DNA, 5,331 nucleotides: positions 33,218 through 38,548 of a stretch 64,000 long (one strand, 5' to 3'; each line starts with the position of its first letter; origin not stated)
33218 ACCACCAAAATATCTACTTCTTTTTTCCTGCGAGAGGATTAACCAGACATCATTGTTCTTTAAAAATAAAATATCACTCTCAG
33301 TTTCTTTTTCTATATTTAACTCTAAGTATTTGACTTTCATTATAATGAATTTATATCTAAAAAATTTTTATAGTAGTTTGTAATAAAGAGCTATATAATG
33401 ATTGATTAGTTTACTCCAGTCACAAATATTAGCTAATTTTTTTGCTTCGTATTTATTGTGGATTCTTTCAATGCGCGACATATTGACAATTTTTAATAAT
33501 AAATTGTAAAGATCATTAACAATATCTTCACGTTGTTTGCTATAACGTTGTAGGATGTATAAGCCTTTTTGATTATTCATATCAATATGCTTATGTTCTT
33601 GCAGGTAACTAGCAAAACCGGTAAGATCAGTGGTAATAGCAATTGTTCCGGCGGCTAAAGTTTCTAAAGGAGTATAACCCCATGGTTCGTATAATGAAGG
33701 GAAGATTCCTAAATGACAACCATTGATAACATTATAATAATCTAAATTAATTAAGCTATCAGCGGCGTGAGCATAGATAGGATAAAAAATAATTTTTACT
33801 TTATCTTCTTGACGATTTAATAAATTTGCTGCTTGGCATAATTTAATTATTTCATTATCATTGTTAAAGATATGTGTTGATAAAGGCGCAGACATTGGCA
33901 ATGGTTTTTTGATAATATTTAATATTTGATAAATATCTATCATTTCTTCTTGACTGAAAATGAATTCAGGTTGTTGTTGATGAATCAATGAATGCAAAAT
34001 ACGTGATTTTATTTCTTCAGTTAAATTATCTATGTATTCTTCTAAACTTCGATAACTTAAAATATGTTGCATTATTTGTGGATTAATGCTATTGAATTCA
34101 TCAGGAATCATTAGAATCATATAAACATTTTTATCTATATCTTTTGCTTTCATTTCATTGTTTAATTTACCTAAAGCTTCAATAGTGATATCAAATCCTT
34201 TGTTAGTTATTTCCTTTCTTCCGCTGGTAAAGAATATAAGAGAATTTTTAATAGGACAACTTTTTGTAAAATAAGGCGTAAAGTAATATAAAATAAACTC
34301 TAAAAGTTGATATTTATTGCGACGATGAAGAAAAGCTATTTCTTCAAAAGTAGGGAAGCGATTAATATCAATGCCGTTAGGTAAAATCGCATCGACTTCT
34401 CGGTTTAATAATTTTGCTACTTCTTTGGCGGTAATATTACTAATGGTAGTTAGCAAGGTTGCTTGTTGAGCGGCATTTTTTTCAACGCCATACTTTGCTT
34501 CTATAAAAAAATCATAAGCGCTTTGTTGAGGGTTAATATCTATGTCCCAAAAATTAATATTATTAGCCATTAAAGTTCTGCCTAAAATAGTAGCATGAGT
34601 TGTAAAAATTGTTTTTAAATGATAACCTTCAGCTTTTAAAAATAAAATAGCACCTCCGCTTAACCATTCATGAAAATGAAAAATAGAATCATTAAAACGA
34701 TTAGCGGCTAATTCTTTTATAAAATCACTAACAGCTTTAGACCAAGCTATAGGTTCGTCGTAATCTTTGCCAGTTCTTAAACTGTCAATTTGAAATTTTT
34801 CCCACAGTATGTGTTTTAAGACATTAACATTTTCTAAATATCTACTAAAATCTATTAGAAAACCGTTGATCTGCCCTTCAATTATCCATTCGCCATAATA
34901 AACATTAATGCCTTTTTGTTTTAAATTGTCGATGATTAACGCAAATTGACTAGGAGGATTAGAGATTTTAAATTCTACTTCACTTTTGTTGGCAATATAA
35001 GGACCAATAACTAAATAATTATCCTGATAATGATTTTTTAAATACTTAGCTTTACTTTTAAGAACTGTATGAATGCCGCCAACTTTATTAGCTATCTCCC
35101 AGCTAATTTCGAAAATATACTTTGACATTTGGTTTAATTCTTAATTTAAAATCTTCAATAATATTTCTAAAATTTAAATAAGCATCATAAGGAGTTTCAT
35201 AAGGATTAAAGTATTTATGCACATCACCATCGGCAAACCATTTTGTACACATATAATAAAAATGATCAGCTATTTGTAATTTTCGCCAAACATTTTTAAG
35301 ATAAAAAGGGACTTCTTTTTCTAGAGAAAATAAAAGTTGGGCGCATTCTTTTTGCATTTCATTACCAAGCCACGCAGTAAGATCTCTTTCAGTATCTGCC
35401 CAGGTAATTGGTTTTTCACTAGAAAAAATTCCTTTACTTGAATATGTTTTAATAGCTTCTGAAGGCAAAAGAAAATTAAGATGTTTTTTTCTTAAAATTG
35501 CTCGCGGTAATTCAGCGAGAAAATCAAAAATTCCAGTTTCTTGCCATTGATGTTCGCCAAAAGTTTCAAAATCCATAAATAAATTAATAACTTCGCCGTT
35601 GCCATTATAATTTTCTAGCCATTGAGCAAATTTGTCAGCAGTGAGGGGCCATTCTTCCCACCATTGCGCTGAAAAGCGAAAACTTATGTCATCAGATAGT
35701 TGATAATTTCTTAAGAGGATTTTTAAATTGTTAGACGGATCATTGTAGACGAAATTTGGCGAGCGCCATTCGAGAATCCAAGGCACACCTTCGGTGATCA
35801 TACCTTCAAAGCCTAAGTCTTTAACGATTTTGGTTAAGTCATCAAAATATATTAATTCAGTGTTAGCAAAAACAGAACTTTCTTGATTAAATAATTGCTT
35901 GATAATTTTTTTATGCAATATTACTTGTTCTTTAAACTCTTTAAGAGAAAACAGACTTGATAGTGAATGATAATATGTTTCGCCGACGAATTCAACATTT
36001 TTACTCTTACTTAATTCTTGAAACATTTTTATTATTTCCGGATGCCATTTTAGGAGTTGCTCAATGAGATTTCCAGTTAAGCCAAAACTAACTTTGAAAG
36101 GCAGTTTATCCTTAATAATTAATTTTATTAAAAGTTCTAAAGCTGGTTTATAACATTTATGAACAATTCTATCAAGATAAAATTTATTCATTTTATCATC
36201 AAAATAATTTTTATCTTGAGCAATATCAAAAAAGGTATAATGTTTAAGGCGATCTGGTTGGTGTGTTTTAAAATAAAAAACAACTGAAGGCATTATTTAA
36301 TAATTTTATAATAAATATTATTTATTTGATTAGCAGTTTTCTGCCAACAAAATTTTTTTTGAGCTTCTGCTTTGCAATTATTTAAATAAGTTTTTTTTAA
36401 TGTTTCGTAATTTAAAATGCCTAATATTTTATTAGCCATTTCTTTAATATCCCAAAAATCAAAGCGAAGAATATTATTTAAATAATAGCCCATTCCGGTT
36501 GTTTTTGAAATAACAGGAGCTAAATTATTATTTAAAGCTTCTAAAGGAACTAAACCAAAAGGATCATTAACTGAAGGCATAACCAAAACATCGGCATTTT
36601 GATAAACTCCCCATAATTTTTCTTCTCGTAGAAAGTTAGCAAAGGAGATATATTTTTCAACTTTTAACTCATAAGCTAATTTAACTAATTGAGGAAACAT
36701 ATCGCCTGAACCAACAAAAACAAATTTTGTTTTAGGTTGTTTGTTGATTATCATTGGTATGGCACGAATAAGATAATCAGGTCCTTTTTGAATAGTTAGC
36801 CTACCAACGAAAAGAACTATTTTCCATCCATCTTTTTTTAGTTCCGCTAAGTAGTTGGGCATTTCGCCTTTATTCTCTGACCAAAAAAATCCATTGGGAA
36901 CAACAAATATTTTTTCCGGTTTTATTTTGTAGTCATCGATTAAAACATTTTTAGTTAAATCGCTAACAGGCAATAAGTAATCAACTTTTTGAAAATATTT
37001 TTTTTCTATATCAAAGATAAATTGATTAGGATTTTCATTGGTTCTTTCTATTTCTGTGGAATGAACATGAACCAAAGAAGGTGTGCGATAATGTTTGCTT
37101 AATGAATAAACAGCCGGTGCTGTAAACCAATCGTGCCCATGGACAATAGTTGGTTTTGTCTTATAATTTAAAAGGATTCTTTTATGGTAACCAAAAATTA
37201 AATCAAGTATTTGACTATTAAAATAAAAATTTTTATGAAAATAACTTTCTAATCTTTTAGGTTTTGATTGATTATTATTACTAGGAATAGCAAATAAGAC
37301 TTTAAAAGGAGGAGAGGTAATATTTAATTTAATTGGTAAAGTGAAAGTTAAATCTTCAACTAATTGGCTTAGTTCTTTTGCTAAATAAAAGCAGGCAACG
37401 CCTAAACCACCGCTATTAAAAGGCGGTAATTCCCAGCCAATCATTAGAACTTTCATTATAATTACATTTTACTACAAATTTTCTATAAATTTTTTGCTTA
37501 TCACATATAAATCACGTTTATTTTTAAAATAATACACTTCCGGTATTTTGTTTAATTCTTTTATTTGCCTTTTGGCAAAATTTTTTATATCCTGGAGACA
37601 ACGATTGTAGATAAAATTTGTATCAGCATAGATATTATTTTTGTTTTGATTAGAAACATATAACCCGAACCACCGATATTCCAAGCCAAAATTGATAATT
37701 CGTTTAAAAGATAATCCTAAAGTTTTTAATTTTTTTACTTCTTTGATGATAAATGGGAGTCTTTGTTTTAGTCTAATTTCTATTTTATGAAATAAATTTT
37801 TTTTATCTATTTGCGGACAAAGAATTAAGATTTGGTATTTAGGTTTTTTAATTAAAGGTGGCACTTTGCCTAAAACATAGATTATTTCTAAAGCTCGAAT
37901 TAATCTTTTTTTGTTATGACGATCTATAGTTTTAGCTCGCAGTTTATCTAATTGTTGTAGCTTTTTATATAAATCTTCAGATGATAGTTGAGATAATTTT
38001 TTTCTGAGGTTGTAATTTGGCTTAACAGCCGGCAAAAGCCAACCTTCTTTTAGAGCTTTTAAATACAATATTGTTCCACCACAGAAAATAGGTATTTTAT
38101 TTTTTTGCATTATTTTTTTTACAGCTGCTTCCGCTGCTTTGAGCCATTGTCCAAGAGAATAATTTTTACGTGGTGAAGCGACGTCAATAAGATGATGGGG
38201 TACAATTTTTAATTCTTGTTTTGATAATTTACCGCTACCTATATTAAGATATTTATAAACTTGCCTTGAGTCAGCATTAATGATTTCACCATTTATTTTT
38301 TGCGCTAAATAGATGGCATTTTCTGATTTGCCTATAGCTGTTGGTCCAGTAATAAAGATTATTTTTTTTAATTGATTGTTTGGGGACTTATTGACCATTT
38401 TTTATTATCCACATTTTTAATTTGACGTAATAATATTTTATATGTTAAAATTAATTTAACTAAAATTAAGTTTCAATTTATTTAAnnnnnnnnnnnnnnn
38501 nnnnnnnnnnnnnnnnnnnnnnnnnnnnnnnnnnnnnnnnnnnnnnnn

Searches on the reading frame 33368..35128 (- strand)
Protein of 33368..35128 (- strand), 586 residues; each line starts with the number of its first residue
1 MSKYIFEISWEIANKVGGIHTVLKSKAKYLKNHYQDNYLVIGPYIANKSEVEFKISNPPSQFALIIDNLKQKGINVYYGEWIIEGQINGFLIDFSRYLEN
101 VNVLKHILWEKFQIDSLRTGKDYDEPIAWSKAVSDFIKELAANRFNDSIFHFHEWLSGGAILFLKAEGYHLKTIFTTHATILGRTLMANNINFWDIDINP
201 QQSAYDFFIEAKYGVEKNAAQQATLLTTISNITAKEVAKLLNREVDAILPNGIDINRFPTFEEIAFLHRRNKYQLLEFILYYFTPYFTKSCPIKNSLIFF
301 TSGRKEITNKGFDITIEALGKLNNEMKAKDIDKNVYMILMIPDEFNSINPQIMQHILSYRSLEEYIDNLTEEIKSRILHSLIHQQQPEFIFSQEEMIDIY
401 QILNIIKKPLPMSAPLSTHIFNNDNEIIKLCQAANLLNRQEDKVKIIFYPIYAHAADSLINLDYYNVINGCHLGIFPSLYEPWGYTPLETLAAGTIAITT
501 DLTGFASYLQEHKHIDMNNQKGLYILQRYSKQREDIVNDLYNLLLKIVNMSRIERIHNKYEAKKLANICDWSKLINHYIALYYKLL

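Call 14: search_protein_families(library=pfam, proteins=[window:33368-35128:-], max_evalue=0.001)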
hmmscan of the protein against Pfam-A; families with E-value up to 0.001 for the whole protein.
window:33368-35128:- (586 aa): 6 families
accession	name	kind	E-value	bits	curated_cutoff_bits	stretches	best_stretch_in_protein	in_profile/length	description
PF05693.19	Glycogen_syn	-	2.3e-123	413.5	27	1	7-579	1-576/639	Glycogen synthase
PF08323.17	Glyco_transf_5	-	6.3e-10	39.6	22.7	1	5-239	2-226/239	Starch synthase catalytic domain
PF00534.26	Glycos_transf_1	-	8.8e-09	35.6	26.4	1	465-516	87-141/172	Glycosyl transferases group 1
PF13692.12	Glyco_trans_1_4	-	6.9e-06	26.8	27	1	464-513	70-119/142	Glycosyl transferases group 1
PF13439.12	Glyco_transf_4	-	1.2e-05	25.8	28.5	1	146-257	72-170/170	Glycosyltransferase Family 4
PF20706.3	GT4-conflict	-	0.00077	19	26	0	468-527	279-335/385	Family 4 Glycosyltransferase in conflict systems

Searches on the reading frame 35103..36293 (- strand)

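Call 14: search_protein_families(library=pfam, proteins=[window:35103-36293:-], max_evalue=0.001)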
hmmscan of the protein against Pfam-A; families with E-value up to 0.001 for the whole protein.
window:35103-36293:- (396 aa): 1 family
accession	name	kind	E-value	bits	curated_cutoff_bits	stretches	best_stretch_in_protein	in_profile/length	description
PF03065.20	Glyco_hydro_57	-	5.9e-78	262.6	21.2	1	5-289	1-287/291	Glycosyl hydrolase family 57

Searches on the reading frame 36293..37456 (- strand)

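Call 14: search_protein_families(library=pfam, proteins=[window:36293-37456:-], max_evalue=0.001)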
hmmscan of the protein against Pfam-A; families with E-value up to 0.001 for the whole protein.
window:36293-37456:- (387 aa): 6 families
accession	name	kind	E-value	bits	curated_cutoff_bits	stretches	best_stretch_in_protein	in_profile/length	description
PF00534.26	Glycos_transf_1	-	1.8e-28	99.6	26.4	1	206-351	10-159/172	Glycosyl transferases group 1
PF13692.12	Glyco_trans_1_4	-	2.3e-22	80.2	27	1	212-349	2-141/142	Glycosyl transferases group 1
PF13439.12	Glyco_transf_4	-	1.2e-15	58.4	28.5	1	58-189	37-165/170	Glycosyltransferase Family 4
PF20706.3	GT4-conflict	-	9.3e-13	48.3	26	1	97-330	78-324/385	Family 4 Glycosyltransferase in conflict systems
PF08323.17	Glyco_transf_5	-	5.2e-12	46.4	22.7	1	2-155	1-189/239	Starch synthase catalytic domain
PF13579.12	Glyco_trans_4_4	-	2.8e-07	31.5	29.7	1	100-189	70-158/158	Glycosyl transferase 4-like domain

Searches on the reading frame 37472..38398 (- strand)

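Call 14: search_protein_families(library=pfam, proteins=[window:37472-38398:-], max_evalue=0.001)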
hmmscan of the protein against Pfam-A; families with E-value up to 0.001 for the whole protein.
window:37472-38398:- (308 aa): 2 families
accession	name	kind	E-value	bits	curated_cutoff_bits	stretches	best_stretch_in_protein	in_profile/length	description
PF01715.23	IPPT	-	4.3e-47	161.3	23.6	1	46-280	1-238/243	IPP transferase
PF01745.22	IPT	-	4.2e-08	33.3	20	1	12-67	2-57/233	Isopentenyl transferase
